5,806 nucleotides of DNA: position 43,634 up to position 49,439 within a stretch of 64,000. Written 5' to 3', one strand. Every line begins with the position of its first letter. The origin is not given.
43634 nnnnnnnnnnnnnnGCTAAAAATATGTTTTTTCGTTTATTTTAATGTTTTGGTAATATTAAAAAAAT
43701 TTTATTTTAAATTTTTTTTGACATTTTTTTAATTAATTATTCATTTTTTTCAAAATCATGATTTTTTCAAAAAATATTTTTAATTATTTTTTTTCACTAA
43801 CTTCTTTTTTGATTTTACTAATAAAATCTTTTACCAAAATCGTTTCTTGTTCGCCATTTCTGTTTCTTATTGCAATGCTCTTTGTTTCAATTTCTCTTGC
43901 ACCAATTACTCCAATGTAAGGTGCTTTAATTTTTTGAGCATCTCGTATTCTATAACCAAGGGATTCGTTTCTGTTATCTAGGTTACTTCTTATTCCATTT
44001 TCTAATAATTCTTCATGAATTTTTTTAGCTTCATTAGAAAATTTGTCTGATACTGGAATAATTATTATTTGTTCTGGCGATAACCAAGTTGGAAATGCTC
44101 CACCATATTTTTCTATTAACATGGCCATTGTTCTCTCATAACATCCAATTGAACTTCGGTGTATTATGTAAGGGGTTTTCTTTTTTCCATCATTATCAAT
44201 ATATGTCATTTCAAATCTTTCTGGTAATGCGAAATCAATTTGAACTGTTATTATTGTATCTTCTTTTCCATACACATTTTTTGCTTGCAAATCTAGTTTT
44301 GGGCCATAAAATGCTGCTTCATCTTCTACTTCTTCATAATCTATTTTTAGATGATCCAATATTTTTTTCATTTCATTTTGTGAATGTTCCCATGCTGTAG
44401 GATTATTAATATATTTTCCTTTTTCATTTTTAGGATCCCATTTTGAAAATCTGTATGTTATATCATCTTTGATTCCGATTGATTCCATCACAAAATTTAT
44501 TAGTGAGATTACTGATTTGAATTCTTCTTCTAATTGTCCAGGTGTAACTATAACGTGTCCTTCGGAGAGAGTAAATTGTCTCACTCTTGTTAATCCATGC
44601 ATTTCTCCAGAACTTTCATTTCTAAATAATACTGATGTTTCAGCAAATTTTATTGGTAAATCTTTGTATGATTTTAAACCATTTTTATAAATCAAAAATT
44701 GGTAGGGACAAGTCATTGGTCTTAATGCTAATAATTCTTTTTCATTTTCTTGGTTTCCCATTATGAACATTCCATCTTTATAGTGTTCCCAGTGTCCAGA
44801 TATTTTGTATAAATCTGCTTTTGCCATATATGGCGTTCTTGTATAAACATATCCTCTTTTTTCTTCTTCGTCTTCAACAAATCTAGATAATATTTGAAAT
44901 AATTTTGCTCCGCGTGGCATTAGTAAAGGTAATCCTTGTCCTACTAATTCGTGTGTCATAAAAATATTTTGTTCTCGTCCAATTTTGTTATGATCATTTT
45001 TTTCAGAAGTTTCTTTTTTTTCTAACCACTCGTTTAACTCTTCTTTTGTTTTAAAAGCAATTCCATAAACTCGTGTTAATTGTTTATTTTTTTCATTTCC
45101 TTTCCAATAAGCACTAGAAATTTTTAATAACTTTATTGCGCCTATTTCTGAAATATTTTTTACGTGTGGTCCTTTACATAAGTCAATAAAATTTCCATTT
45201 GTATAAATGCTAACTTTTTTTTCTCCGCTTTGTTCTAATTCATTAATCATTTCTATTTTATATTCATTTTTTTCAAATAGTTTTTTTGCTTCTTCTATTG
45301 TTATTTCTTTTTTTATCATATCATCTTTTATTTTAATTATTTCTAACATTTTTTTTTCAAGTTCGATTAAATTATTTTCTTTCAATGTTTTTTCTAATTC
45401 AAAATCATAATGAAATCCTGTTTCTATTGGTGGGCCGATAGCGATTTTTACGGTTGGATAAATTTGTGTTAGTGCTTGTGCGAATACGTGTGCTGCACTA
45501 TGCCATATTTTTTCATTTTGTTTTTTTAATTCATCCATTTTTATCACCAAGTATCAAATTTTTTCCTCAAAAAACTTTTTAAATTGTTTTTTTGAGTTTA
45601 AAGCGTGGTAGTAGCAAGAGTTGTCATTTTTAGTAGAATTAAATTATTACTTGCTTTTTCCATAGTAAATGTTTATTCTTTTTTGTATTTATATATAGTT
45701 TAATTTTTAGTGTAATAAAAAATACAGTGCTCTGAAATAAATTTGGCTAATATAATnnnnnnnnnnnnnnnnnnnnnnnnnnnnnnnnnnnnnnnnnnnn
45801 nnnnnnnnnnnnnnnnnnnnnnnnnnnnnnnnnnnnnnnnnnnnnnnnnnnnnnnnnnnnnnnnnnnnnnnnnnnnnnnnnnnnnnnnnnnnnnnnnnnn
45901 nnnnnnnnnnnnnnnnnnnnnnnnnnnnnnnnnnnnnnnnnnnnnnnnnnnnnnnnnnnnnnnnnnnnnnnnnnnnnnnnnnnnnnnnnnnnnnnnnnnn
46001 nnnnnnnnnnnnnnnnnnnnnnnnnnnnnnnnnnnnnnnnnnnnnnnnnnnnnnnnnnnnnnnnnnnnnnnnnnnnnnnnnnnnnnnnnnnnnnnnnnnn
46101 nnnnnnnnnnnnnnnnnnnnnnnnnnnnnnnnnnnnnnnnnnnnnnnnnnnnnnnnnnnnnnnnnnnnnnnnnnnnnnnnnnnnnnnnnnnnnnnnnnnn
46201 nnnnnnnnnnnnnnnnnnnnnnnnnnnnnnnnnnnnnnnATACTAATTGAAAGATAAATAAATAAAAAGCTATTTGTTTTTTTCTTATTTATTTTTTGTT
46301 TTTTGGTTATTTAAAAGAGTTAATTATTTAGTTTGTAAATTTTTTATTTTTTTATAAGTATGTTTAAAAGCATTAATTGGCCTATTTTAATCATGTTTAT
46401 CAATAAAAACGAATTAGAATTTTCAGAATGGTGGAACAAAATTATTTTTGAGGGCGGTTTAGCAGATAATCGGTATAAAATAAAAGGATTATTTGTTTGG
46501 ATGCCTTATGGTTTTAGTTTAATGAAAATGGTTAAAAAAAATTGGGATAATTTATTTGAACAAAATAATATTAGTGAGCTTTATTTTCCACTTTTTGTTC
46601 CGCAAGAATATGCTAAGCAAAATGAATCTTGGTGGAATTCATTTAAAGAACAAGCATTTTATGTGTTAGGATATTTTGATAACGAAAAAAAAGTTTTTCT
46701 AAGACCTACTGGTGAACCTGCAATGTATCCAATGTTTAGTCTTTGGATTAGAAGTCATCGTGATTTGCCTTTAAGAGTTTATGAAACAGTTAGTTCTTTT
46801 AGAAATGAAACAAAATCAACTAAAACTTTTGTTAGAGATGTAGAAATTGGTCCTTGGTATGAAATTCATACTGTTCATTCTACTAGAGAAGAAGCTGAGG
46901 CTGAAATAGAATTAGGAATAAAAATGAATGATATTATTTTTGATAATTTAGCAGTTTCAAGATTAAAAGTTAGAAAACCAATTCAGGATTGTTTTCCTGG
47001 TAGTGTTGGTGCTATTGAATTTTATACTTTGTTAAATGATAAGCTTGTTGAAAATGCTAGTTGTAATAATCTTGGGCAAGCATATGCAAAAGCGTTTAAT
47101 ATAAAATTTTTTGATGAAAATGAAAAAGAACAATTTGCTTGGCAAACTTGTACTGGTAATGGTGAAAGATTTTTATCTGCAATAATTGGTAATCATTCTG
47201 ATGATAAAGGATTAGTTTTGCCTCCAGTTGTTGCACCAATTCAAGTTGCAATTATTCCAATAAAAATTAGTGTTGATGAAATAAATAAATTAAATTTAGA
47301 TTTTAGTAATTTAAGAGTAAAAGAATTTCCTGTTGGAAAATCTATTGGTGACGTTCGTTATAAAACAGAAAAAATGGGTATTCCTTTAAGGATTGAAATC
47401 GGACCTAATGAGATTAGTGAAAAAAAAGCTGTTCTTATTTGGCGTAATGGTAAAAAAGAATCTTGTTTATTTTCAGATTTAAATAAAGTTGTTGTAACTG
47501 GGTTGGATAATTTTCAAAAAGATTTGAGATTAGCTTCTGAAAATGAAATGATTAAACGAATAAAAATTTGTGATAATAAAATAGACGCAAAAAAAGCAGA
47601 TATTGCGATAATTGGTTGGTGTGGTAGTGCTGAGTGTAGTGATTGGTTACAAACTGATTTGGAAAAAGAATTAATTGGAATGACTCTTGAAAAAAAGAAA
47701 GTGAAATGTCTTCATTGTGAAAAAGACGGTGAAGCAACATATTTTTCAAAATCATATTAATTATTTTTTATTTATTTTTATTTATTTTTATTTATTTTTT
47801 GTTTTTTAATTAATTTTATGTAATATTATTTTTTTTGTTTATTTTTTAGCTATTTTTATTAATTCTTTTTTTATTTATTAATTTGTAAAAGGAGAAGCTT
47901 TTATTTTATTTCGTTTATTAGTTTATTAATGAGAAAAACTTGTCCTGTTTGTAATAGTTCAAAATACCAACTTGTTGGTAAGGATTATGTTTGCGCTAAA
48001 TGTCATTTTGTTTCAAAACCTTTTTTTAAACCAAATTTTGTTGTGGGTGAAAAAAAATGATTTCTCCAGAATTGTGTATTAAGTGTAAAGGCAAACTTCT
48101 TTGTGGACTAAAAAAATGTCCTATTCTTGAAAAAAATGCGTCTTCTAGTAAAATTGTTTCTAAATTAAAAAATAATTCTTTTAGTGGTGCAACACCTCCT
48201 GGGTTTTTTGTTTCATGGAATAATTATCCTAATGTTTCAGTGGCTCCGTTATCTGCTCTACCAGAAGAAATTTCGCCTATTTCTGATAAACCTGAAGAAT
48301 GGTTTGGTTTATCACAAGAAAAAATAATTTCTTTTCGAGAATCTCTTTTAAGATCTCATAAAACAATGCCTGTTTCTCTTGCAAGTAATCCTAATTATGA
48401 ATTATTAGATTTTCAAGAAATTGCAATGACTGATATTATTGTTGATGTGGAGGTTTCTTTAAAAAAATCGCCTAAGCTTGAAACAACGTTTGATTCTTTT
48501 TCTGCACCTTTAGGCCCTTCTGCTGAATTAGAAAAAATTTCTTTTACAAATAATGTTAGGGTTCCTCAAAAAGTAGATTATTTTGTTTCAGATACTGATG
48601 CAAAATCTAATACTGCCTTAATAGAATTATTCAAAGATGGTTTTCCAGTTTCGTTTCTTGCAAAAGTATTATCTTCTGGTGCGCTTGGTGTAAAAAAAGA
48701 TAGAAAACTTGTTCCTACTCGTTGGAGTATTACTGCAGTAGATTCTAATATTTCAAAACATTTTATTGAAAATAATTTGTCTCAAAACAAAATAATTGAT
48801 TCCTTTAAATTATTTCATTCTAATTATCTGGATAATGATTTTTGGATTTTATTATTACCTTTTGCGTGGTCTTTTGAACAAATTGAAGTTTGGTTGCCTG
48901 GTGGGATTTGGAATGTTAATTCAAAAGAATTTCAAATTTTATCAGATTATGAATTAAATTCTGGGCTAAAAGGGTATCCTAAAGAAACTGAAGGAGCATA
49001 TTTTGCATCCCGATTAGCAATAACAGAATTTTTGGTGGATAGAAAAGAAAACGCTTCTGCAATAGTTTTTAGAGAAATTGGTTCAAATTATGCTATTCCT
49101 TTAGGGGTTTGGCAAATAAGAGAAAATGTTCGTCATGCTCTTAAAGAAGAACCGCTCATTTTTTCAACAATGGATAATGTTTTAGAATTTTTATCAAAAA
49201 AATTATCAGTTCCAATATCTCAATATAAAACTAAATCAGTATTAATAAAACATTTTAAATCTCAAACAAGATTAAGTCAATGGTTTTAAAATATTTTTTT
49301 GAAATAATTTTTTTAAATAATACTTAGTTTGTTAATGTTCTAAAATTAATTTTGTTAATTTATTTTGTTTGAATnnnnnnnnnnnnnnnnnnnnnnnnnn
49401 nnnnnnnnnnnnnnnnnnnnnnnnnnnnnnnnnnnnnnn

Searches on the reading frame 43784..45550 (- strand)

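Call 14: search_protein_families(library=pfam, proteins=[window:43784-45550:-], max_evalue=0.001)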
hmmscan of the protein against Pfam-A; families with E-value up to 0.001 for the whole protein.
window:43784-45550:- (588 aa): 3 families
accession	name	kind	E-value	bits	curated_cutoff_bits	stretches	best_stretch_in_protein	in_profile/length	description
PF00587.30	tRNA-synt_2b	-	6.7e-40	137.5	29.3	1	267-482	5-179/179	tRNA synthetase class II core domain (G, H, P, S and T)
PF03129.25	HGTP_anticodon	-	2.2e-23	82.7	21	1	494-582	1-93/94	Anticodon binding domain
PF07973.19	tRNA_SAD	-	2.9e-16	59.6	24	1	113-162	1-44/44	Threonyl and Alanyl tRNA synthetase second additional domain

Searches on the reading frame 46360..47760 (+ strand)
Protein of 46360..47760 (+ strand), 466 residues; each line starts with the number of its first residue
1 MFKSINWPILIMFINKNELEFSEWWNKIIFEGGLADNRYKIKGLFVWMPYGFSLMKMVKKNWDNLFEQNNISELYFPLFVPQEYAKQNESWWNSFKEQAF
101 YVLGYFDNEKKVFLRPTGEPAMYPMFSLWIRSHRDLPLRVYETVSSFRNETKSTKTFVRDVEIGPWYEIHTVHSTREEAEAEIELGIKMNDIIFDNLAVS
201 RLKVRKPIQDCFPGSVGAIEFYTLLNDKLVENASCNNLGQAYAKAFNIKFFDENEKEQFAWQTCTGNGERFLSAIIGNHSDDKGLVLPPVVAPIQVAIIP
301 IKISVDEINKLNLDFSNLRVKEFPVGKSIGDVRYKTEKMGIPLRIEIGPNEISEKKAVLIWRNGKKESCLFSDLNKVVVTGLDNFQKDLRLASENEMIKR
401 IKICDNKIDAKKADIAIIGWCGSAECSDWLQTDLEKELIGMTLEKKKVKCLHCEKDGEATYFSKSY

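Call 50: search_protein_families(library=pfam, proteins=[window:46360-47760:+], max_evalue=0.0001)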
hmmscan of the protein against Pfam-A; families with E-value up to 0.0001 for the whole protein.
window:46360-47760:+ (466 aa): 3 families
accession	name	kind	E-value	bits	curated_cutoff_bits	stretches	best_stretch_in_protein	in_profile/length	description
PF00587.30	tRNA-synt_2b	-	6.7e-23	82.1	29.3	1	107-278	6-178/179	tRNA synthetase class II core domain (G, H, P, S and T)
PF03129.25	HGTP_anticodon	-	2.9e-06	27.8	21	1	295-367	1-79/94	Anticodon binding domain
PF09180.16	ProRS-C_1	-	7.4e-06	26.5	31.5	1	408-466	8-71/71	Prolyl-tRNA synthetase, C-terminal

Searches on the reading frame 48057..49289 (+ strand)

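Call 50: search_protein_families(library=pfam, proteins=[window:48057-49289:+], max_evalue=0.0001)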
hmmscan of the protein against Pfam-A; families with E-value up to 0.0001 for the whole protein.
window:48057-49289:+ (410 aa): 2 families
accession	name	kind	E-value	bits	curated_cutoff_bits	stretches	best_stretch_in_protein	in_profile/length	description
PF04894.17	Nre_N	-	6.2e-86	289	25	1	15-286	1-270/270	Archaeal Nre, N-terminal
PF04895.17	Nre_C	-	9e-33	112.9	27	1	301-409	3-110/110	Archaeal Nre, C-terminal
